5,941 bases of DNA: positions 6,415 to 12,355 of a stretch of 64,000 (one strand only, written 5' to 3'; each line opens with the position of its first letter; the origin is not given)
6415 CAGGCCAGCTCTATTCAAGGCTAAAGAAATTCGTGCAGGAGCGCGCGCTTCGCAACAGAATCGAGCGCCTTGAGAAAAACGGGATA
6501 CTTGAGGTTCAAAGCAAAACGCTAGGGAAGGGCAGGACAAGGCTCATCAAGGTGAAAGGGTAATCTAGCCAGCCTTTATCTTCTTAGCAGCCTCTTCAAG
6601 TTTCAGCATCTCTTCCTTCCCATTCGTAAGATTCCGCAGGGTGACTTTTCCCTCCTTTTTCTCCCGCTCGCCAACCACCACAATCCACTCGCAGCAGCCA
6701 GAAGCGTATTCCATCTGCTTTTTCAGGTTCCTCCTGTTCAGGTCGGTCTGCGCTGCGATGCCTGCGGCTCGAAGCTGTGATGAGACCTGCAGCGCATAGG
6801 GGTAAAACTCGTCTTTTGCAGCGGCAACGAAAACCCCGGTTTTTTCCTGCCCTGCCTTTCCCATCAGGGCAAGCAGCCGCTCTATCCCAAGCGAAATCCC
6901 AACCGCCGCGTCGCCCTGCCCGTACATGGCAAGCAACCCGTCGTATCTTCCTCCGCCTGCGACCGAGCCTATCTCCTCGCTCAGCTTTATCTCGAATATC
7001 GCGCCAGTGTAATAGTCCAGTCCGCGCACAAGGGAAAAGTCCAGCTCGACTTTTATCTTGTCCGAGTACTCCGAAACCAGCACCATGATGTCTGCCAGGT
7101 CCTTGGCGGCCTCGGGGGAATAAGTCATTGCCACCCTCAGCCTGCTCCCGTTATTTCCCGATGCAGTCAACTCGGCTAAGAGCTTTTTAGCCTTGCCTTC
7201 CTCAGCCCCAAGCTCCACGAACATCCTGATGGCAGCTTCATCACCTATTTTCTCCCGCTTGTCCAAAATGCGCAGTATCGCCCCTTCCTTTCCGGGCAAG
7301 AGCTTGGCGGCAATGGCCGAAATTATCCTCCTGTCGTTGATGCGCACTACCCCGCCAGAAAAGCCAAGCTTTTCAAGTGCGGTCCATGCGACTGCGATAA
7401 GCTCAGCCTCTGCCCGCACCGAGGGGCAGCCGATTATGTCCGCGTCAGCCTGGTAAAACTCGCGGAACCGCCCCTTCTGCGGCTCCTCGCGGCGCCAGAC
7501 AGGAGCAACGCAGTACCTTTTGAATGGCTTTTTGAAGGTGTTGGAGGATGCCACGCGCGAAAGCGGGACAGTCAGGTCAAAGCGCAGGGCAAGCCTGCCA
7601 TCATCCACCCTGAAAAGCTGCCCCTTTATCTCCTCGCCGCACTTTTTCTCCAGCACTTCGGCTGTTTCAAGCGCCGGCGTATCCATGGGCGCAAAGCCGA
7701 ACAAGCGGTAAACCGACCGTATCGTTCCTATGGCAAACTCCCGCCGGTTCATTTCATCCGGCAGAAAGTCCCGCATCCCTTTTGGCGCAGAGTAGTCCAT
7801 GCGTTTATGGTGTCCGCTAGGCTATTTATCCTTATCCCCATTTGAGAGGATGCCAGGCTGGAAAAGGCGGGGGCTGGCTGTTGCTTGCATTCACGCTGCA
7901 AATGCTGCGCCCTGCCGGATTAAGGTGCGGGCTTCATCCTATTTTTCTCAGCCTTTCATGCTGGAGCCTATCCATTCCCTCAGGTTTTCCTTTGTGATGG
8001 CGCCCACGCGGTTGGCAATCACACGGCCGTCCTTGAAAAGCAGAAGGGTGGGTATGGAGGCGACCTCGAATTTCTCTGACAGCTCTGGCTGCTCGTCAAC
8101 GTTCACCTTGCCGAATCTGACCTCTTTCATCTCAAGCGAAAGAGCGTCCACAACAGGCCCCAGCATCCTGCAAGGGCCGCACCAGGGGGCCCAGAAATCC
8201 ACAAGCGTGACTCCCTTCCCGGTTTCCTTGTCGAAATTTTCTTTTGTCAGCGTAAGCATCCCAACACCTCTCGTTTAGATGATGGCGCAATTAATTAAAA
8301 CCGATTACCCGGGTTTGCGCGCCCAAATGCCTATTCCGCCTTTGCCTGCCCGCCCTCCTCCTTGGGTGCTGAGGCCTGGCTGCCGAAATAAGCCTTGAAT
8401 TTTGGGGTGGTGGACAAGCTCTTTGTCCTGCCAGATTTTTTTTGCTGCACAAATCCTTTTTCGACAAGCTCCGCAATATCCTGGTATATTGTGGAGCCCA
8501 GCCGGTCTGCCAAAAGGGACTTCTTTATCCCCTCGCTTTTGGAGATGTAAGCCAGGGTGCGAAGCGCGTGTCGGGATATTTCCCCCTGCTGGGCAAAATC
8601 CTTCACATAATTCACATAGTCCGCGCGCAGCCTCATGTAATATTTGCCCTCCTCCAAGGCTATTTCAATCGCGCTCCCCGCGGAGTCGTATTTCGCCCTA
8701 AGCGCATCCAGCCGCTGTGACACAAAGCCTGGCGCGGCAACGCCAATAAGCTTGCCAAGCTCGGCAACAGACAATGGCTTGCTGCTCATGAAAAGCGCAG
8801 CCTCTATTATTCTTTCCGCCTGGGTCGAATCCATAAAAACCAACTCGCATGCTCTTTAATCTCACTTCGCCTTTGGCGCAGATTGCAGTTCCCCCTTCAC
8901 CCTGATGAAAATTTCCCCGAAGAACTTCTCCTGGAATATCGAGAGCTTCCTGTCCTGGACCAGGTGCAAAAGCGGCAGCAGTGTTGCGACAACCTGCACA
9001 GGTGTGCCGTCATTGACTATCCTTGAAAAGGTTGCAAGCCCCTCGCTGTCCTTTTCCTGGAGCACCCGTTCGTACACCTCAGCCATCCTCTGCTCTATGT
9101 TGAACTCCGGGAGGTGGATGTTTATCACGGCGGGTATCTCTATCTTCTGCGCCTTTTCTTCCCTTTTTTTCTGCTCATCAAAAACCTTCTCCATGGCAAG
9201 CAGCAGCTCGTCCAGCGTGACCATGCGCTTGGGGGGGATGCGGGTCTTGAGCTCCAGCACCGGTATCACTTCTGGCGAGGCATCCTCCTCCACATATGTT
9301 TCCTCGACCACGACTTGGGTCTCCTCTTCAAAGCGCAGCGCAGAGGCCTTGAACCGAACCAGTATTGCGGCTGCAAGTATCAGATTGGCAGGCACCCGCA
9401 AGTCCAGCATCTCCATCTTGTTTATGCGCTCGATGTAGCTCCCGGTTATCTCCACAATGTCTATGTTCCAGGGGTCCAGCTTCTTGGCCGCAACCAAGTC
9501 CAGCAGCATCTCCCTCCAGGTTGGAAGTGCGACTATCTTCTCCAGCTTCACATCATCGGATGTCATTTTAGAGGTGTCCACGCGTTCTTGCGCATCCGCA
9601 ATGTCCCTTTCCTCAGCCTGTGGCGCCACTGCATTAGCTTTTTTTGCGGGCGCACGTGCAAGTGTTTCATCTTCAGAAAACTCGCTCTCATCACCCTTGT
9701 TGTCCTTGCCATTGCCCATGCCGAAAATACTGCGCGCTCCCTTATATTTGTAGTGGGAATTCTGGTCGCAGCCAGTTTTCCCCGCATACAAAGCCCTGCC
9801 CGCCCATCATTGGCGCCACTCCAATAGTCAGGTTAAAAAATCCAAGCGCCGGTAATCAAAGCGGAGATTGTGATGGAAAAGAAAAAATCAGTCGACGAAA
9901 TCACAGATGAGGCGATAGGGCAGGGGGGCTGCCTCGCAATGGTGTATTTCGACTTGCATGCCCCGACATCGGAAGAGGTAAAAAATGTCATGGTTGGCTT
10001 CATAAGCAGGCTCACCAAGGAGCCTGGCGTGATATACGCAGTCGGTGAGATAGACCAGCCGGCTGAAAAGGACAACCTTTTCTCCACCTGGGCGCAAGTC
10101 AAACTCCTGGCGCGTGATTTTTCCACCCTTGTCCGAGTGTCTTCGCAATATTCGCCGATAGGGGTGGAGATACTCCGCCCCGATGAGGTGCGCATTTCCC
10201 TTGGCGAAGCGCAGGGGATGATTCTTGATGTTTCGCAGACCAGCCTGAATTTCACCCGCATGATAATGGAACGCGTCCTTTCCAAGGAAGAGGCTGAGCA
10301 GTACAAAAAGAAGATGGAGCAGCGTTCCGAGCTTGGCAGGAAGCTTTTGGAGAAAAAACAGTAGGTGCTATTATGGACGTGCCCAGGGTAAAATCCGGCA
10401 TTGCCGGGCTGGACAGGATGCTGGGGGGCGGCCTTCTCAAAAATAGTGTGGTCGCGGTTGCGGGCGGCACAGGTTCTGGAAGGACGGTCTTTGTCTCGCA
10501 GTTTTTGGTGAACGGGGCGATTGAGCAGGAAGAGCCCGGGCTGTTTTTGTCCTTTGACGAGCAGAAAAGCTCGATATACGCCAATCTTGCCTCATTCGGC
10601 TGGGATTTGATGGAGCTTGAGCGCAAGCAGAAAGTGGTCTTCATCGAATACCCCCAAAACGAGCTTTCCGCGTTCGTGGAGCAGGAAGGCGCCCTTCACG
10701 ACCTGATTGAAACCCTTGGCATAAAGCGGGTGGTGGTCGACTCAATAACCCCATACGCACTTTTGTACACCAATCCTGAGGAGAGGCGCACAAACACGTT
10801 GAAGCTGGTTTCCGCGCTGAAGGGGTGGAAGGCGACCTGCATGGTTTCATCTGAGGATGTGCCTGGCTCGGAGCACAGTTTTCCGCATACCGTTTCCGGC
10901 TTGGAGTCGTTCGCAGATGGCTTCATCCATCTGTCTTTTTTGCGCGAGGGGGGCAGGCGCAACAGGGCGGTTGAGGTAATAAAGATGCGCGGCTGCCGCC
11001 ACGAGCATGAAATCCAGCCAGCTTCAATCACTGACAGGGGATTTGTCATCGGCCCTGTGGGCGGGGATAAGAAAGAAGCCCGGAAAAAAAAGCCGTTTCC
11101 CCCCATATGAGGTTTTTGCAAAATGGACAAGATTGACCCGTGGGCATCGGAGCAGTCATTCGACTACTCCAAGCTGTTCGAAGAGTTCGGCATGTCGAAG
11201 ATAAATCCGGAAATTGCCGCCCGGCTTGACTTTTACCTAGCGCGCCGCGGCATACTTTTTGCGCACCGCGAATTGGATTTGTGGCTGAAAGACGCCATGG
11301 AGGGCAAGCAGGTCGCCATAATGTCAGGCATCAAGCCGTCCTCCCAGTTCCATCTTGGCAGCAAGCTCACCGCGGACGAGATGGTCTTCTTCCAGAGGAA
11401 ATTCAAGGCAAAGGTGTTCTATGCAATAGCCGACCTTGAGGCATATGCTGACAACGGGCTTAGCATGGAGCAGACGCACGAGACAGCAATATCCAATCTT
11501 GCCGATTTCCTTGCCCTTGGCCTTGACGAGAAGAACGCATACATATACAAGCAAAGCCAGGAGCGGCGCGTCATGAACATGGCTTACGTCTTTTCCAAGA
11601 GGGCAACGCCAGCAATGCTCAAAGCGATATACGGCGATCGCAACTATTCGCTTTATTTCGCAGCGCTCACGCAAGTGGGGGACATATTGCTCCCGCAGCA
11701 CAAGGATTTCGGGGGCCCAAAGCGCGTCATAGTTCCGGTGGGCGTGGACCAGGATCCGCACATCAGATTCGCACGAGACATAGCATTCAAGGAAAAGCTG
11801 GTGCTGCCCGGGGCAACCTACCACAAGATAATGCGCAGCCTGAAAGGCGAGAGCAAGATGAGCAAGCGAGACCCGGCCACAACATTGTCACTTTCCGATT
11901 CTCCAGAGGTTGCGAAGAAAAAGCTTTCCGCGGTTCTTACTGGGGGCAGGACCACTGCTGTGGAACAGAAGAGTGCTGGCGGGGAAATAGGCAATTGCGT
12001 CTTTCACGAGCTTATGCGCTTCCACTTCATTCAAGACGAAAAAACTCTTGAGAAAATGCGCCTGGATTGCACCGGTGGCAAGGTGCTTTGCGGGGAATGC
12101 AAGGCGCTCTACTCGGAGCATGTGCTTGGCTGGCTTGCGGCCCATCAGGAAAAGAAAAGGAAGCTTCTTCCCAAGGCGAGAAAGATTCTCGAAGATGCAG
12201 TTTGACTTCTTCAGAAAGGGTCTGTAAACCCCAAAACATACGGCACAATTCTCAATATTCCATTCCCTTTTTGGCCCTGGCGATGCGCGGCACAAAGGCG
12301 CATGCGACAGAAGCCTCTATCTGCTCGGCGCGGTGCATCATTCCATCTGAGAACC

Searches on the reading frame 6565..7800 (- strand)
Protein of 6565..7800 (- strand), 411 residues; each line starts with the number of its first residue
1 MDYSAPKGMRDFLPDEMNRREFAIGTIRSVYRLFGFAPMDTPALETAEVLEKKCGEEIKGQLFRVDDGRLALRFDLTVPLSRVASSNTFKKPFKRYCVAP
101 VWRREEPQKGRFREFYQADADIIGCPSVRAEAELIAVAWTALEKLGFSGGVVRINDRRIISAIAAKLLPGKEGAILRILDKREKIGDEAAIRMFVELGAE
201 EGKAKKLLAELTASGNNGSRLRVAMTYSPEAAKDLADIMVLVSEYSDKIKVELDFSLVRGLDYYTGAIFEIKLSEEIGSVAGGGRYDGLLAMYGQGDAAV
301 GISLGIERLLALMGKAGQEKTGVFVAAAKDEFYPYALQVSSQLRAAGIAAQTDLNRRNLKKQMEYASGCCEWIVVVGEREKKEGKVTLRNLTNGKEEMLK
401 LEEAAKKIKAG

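Call 40: search_protein_families(library=pfam, proteins=[window:6565-7800:-], max_evalue=0.0001)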
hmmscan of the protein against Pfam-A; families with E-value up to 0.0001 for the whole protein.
window:6565-7800:- (411 aa): 3 families
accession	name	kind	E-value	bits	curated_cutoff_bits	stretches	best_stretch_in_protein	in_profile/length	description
PF13393.11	tRNA-synt_His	-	7.2e-45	154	25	1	8-309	1-308/308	Histidyl-tRNA synthetase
PF03129.25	HGTP_anticodon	-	2.4e-16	60.1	21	1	323-410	2-93/94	Anticodon binding domain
PF00587.30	tRNA-synt_2b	-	1e-05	26.1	29.3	1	92-241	36-121/179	tRNA synthetase class II core domain (G, H, P, S and T)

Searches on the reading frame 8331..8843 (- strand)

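Call 40: search_protein_families(library=pfam, proteins=[window:8331-8843:-], max_evalue=0.0001)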
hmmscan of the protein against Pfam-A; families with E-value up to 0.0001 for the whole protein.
window:8331-8843:- (170 aa): 1 family
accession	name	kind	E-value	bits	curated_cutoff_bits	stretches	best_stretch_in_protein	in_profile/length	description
PF04079.22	SMC_ScpB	-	2.1e-26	92.9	27.4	1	12-156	2-152/160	Segregation and condensation complex subunit ScpB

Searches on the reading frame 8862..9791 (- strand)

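Call 40: search_protein_families(library=pfam, proteins=[window:8862-9791:-], max_evalue=0.0001)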
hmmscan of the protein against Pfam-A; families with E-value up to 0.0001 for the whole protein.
window:8862-9791:- (309 aa): 1 family
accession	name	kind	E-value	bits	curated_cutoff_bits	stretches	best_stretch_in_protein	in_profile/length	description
PF02616.19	SMC_ScpA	-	1.8e-16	61.3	24.6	1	99-297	1-230/232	Segregation and condensation protein ScpA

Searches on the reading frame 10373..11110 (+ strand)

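Call 41: search_protein_families(library=pfam, proteins=[window:10373-11110:+], max_evalue=0.0001)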
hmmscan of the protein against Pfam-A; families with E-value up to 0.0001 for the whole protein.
window:10373-11110:+ (245 aa): 1 family
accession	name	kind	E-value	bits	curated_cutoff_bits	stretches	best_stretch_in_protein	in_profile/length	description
PF06745.19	ATPase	-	1.3e-49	169.1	26.6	1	6-228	1-228/231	KaiC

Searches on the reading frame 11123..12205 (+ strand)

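Call 41: search_protein_families(library=pfam, proteins=[window:11123-12205:+], max_evalue=0.0001)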
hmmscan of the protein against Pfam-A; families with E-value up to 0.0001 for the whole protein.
window:11123-12205:+ (360 aa): 1 family
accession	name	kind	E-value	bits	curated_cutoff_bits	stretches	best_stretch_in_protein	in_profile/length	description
PF00579.31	tRNA-synt_1b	-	9.5e-32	110.9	21.1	1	61-332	3-285/292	tRNA synthetases class I (W and Y)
